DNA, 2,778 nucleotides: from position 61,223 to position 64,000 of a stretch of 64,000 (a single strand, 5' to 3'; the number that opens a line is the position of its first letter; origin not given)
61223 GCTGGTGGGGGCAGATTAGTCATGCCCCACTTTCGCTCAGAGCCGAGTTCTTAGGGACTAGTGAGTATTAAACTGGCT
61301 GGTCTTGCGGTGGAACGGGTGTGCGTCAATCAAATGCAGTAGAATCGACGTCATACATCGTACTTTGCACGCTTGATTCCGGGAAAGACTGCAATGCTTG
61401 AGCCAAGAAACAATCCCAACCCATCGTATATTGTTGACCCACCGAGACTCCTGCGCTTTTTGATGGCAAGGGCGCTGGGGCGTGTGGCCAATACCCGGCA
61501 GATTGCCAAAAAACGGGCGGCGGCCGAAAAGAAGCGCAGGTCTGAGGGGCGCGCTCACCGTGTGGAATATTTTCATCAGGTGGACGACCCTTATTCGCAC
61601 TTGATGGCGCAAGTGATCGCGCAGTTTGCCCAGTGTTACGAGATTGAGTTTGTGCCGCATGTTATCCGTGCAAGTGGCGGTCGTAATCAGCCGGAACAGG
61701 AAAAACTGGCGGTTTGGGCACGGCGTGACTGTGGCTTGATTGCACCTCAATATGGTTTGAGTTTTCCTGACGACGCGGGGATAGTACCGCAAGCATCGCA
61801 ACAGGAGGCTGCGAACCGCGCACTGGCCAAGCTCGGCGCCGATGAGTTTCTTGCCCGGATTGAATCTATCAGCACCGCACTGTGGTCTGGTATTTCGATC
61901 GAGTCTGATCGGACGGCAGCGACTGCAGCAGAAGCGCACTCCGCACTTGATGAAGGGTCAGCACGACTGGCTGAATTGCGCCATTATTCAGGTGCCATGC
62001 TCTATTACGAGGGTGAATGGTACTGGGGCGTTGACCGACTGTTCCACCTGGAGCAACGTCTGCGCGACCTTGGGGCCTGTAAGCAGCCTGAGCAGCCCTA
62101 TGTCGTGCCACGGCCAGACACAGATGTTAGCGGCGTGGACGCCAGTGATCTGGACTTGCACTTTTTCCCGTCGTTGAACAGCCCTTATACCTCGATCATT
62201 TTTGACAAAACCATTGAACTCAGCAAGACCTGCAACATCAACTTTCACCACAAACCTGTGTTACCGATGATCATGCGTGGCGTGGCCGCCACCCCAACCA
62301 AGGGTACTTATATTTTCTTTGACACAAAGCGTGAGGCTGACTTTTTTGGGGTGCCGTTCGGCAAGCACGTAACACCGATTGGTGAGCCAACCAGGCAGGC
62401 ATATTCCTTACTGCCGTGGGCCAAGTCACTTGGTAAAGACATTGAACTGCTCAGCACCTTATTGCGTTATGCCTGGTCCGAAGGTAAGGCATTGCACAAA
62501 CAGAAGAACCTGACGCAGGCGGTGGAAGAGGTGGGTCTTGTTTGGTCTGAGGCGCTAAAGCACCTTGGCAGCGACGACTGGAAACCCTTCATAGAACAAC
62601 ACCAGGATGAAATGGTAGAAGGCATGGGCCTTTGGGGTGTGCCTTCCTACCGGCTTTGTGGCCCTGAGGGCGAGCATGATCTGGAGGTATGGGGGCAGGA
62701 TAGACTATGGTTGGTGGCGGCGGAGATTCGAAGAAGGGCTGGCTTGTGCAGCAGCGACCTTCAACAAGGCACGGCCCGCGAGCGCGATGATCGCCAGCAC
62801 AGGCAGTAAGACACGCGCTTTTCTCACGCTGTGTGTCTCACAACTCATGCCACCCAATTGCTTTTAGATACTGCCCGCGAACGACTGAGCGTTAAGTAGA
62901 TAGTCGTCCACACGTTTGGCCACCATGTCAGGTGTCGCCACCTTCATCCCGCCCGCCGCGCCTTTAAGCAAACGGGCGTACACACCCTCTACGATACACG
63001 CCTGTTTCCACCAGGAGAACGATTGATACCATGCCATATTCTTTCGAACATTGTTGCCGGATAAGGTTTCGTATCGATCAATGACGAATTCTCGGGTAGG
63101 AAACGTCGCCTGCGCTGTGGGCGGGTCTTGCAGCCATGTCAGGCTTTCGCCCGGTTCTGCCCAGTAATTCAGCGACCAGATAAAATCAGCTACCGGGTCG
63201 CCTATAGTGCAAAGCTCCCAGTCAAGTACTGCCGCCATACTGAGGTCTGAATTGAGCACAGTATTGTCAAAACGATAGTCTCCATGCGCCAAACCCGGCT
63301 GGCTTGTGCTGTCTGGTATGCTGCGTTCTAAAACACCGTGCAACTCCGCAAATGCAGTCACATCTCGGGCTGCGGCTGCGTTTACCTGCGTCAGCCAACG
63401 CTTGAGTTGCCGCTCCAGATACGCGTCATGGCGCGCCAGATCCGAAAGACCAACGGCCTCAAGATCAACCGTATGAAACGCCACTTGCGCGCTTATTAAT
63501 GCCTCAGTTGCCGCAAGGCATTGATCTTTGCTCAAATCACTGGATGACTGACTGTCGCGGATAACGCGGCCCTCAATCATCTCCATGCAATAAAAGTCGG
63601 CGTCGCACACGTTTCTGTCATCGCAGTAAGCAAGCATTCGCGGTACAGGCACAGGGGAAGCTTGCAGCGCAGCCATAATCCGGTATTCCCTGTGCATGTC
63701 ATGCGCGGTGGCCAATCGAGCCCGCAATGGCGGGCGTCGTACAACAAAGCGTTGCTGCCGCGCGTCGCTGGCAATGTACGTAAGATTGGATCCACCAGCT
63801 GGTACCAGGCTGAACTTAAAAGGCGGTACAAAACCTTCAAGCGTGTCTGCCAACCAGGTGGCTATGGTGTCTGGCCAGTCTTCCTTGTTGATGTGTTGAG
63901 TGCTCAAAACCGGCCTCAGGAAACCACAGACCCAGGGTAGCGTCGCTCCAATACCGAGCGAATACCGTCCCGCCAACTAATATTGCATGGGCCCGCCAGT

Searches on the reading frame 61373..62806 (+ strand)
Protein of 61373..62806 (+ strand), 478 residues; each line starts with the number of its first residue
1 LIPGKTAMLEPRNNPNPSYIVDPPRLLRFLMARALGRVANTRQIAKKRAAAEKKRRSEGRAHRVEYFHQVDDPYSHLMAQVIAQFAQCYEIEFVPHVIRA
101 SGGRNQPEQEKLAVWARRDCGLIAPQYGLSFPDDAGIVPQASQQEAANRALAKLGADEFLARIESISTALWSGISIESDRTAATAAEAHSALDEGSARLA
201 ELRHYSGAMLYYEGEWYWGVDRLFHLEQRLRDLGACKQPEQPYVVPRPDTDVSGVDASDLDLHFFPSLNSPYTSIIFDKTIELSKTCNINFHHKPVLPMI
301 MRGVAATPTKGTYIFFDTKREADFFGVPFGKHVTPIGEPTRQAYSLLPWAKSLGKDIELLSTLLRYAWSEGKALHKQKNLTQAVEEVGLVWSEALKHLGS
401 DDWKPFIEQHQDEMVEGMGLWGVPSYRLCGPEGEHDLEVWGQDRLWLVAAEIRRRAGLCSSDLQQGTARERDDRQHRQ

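Call 10: search_protein_families(library=pfam, proteins=[window:61373-62806:+], max_evalue=0.001)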
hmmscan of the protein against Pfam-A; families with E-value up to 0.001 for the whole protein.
window:61373-62806:+ (478 aa): 1 family
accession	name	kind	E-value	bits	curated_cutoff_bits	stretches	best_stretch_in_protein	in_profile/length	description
PF01323.26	DSBA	-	1.6e-14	54.6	25.6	1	263-452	3-190/191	DSBA-like thioredoxin domain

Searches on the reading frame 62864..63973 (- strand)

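Call 10: search_protein_families(library=pfam, proteins=[window:62864-63973:-], max_evalue=0.001)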
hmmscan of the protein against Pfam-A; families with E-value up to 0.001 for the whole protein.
window:62864-63973:- (369 aa): 1 family
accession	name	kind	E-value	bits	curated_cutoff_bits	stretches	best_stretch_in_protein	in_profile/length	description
PF01636.29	APH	-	6.2e-44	151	23.2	1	55-275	3-217/239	Phosphotransferase enzyme family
